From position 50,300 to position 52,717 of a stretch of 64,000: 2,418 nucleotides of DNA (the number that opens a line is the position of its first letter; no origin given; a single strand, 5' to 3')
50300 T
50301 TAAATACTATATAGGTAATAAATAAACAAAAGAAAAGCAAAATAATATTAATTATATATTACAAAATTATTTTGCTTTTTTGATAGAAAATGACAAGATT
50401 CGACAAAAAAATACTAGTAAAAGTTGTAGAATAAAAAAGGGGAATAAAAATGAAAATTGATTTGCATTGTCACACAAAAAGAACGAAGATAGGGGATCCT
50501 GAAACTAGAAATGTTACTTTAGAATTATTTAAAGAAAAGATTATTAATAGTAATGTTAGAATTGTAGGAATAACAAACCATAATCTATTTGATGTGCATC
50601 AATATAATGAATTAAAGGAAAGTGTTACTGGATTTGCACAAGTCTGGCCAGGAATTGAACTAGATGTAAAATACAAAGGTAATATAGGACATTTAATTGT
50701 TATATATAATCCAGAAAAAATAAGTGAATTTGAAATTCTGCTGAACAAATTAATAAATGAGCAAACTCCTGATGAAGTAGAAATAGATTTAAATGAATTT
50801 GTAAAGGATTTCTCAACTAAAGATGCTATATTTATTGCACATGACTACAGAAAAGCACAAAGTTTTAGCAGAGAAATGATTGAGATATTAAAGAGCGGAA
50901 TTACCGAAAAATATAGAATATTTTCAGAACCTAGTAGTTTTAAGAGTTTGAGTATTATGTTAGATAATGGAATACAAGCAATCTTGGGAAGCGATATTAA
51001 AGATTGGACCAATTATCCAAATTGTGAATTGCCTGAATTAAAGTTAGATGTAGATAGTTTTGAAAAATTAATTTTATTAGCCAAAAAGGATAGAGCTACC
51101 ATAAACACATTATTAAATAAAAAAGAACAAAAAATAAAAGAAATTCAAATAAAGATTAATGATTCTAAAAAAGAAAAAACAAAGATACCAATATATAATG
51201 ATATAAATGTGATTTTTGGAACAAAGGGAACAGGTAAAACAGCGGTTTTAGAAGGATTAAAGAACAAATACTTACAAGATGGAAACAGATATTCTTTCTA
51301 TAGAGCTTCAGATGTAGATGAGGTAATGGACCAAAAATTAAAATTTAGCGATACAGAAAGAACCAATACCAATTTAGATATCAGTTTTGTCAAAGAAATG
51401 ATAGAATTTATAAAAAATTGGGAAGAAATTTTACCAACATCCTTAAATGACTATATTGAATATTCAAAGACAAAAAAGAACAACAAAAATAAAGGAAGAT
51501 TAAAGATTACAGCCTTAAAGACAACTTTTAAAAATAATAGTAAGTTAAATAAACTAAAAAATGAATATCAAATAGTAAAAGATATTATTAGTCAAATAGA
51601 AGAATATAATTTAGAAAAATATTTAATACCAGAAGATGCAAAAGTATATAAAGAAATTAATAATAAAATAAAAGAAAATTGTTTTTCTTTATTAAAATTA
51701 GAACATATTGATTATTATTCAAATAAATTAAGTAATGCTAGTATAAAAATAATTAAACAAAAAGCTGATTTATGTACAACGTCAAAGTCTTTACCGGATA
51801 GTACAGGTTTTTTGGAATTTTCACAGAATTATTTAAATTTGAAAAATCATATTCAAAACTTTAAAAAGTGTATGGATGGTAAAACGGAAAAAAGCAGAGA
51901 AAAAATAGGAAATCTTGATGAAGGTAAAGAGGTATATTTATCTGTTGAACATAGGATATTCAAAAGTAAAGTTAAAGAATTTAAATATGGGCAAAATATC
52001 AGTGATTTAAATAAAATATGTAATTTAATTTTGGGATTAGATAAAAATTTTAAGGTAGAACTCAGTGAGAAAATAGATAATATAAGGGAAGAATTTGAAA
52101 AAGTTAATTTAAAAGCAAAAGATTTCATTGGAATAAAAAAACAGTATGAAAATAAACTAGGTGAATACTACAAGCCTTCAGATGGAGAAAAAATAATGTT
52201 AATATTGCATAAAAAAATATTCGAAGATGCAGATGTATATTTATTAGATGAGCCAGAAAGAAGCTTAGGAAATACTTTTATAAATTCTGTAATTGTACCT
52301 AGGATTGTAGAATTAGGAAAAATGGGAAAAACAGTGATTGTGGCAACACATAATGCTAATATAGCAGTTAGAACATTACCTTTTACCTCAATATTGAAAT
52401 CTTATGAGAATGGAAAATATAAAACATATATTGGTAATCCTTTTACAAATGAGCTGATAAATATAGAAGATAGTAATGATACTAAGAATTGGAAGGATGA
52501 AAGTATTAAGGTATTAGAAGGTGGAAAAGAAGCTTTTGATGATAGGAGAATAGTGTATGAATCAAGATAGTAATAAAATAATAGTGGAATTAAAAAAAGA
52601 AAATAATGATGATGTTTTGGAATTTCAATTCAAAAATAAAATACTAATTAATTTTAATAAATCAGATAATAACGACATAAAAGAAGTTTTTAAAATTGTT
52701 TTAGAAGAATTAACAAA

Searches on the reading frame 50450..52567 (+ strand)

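Call 101: search_protein_families(library=pfam, proteins=[window:50450-52567:+], max_evalue=0.001)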
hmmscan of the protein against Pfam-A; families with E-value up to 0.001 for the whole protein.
window:50450-52567:+ (706 aa): 1 family
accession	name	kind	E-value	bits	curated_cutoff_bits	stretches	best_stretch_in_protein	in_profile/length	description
PF00005.33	ABC_tran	-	0.00055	21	25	0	554-602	86-135/137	ABC transporter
